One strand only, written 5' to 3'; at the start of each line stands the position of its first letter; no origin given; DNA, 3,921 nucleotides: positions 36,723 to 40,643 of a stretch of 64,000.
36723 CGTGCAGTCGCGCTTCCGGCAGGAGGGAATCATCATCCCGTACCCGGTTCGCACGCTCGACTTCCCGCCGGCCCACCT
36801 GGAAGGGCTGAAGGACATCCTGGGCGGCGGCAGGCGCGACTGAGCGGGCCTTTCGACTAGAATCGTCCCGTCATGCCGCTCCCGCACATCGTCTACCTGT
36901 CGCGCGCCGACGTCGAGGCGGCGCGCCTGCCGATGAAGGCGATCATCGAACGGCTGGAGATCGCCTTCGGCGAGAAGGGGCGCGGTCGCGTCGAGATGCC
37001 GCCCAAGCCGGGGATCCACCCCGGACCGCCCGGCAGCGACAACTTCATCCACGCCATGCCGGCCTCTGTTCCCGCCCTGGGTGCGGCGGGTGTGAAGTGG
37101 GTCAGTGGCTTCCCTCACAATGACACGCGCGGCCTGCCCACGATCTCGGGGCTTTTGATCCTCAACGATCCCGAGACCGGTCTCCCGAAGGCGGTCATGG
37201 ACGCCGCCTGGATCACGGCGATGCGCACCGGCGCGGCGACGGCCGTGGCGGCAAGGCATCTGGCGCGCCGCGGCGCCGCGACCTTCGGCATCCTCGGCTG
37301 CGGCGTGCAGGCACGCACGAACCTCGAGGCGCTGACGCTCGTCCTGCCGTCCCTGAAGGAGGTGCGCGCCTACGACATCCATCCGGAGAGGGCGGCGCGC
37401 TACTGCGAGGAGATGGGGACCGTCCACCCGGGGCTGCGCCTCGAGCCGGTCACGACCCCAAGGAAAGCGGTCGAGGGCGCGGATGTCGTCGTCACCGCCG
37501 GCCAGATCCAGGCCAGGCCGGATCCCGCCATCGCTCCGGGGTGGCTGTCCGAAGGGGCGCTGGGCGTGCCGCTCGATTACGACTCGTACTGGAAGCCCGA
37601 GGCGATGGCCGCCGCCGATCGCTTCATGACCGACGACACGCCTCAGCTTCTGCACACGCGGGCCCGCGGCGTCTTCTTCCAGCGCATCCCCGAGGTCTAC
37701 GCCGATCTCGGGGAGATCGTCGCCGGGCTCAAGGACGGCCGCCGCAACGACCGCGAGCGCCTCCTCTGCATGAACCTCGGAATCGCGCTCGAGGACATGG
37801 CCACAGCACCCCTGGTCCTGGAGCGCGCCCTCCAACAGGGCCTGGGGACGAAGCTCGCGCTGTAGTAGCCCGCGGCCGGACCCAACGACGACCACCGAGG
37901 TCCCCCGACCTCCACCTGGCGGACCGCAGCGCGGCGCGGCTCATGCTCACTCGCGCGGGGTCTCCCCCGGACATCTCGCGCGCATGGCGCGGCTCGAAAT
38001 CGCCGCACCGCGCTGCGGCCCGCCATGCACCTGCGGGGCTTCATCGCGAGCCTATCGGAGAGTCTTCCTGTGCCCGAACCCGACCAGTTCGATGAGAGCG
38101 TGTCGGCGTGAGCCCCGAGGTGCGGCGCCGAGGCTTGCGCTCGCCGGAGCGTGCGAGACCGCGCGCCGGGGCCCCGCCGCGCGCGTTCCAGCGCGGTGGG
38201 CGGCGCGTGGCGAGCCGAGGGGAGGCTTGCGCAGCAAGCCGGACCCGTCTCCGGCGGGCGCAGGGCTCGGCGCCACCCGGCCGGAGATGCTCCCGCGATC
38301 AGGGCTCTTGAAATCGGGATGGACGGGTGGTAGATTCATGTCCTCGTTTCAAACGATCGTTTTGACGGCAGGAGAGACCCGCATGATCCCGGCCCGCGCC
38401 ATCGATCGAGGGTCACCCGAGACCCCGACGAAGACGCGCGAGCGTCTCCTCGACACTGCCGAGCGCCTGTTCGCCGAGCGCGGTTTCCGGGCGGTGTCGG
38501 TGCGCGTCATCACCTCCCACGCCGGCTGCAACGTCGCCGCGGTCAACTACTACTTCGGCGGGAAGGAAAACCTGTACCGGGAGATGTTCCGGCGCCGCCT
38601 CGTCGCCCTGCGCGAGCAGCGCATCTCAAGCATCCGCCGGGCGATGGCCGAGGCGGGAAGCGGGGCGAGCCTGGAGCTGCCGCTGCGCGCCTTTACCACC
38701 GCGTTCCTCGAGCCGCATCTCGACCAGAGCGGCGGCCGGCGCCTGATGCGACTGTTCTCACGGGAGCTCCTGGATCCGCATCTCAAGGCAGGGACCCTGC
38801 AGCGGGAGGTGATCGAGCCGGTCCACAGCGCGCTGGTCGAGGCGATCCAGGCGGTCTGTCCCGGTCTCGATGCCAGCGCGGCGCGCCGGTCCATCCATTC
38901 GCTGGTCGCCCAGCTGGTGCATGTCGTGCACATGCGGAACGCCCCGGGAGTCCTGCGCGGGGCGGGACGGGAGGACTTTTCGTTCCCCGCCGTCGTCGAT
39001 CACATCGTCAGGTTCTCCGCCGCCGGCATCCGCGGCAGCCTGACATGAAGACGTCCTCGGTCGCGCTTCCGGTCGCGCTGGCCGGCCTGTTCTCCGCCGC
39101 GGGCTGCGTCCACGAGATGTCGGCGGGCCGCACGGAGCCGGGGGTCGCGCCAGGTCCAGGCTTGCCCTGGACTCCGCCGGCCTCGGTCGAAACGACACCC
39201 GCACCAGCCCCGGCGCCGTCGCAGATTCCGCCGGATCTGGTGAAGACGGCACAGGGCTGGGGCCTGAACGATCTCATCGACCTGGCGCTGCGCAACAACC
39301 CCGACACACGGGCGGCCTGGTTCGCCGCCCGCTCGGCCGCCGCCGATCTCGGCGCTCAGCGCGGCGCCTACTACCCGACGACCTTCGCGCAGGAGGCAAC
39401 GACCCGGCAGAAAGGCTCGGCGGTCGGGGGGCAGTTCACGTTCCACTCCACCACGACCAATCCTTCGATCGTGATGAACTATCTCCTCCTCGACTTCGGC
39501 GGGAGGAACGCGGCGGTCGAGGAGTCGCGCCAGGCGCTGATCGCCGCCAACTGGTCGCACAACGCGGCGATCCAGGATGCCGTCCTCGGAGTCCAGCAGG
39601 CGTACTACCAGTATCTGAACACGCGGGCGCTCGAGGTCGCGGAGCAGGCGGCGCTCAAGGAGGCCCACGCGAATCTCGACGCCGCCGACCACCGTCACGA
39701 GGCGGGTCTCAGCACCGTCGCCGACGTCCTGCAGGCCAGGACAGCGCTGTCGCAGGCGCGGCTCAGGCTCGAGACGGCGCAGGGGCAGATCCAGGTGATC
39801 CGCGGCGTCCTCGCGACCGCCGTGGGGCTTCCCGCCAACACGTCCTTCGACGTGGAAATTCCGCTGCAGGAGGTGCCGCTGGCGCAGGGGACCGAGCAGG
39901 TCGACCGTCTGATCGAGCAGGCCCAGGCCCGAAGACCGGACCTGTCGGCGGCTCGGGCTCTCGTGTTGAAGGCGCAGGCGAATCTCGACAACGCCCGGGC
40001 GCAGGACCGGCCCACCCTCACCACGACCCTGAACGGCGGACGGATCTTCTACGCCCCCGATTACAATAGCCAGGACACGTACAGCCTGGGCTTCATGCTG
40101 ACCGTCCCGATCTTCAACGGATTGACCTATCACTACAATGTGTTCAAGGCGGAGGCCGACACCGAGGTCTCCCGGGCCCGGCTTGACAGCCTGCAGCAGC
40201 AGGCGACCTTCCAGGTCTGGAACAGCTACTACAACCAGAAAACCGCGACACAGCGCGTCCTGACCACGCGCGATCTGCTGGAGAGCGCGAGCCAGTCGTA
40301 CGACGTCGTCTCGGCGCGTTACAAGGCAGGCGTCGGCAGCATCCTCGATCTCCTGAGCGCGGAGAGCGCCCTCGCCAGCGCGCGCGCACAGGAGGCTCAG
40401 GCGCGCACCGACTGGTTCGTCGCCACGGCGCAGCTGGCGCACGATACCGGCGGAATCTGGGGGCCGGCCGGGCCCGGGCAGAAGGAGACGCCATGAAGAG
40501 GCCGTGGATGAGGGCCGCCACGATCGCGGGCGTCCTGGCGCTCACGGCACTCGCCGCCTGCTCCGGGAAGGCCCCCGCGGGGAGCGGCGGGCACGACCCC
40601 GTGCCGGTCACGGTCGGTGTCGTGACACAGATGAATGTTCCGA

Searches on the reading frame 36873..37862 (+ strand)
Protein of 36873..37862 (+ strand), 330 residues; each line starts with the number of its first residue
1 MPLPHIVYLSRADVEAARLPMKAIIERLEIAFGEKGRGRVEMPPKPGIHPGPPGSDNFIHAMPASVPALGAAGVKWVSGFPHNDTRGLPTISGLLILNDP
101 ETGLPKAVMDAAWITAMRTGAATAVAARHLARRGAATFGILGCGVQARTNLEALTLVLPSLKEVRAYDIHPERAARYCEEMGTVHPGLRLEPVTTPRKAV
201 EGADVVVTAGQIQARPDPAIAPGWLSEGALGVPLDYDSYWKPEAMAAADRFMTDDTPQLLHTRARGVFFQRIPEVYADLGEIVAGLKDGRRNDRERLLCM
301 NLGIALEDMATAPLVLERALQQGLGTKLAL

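Call 29: find_encoding_contigs(protein=window:36873-37862:+, flank=10000, max_places=5)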
Protein window:36873-37862:+ (330 aa): 6 contigs read that carry it; 5 places shown.
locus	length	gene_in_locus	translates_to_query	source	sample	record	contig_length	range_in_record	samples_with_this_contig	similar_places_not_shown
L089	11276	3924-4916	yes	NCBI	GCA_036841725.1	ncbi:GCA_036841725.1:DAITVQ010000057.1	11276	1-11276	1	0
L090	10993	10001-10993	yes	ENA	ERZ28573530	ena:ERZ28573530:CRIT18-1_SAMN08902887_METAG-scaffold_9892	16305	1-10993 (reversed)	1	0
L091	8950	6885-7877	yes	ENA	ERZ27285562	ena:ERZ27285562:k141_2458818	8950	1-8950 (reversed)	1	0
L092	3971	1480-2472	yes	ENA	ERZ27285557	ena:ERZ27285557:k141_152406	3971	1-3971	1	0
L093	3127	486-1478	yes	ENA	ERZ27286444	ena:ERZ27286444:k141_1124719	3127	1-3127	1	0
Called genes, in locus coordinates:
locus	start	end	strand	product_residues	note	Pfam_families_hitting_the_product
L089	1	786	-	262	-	?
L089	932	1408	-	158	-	-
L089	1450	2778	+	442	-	PF07075:NamZ_N, PF20732:NamZ_C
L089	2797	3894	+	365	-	PF21088:MS_channel_1st (weak), PF00924:MS_channel_2nd, PF21082:MS_channel_3rd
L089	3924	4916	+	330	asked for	PF02423:OCD_Mu_crystall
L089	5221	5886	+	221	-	PF00440:TetR_N, PF09209:CecR_C, PF17939:TetR_C_30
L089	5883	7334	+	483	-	PF02321:OEP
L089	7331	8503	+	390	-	PF25919:BSH_CusB (faint), PF25917:BSH_RND, PF25973:BSH_CzcB (faint), PF25885:HH_EMRA, PF25876:HH_MFP_RND, PF25944:Beta-barrel_RND, PF25967:RND-MFP_C, PF25989:YknX_C (weak)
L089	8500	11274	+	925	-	?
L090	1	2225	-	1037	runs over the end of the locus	PF00873:ACR_tran, PF02355:SecD_SecF_C (faint), PF03176:MMPL (weak)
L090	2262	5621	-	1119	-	PF00873:ACR_tran, PF03176:MMPL (faint), PF00873:ACR_tran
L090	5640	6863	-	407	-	PF00364:Biotin_lipoyl (faint), PF25917:BSH_RND, PF25919:BSH_CusB (weak), PF25973:BSH_CzcB, PF25954:Beta-barrel_RND_2, PF25967:RND-MFP_C (weak), PF25975:CzcB_C (weak), PF25989:YknX_C, +2 more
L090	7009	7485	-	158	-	-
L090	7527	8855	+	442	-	PF07075:NamZ_N, PF20732:NamZ_C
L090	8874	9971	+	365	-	PF21088:MS_channel_1st (weak), PF00924:MS_channel_2nd, PF21082:MS_channel_3rd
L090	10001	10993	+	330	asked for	PF02423:OCD_Mu_crystall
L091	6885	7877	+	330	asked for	PF02423:OCD_Mu_crystall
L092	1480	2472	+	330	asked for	PF02423:OCD_Mu_crystall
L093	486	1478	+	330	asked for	PF02423:OCD_Mu_crystall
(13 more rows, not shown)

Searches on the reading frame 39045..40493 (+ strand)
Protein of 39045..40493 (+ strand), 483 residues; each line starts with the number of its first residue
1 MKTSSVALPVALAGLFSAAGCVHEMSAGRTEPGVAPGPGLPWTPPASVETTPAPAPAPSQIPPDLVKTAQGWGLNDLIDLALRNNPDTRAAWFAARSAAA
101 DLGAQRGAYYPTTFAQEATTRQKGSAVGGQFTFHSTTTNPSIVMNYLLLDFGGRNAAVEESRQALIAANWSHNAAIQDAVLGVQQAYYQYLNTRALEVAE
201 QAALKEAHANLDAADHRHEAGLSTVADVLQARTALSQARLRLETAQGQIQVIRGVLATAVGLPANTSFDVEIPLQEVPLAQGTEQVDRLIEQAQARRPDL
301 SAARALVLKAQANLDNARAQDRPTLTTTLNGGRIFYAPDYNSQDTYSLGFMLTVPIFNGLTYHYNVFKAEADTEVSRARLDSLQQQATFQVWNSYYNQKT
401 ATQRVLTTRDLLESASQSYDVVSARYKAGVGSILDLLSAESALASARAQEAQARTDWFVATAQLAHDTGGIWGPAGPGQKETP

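Call 27: find_encoding_contigs(protein=window:39045-40493:+, flank=10000, max_places=5)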
Protein window:39045-40493:+ (483 aa): no gene with exactly this product is on record in the collection.
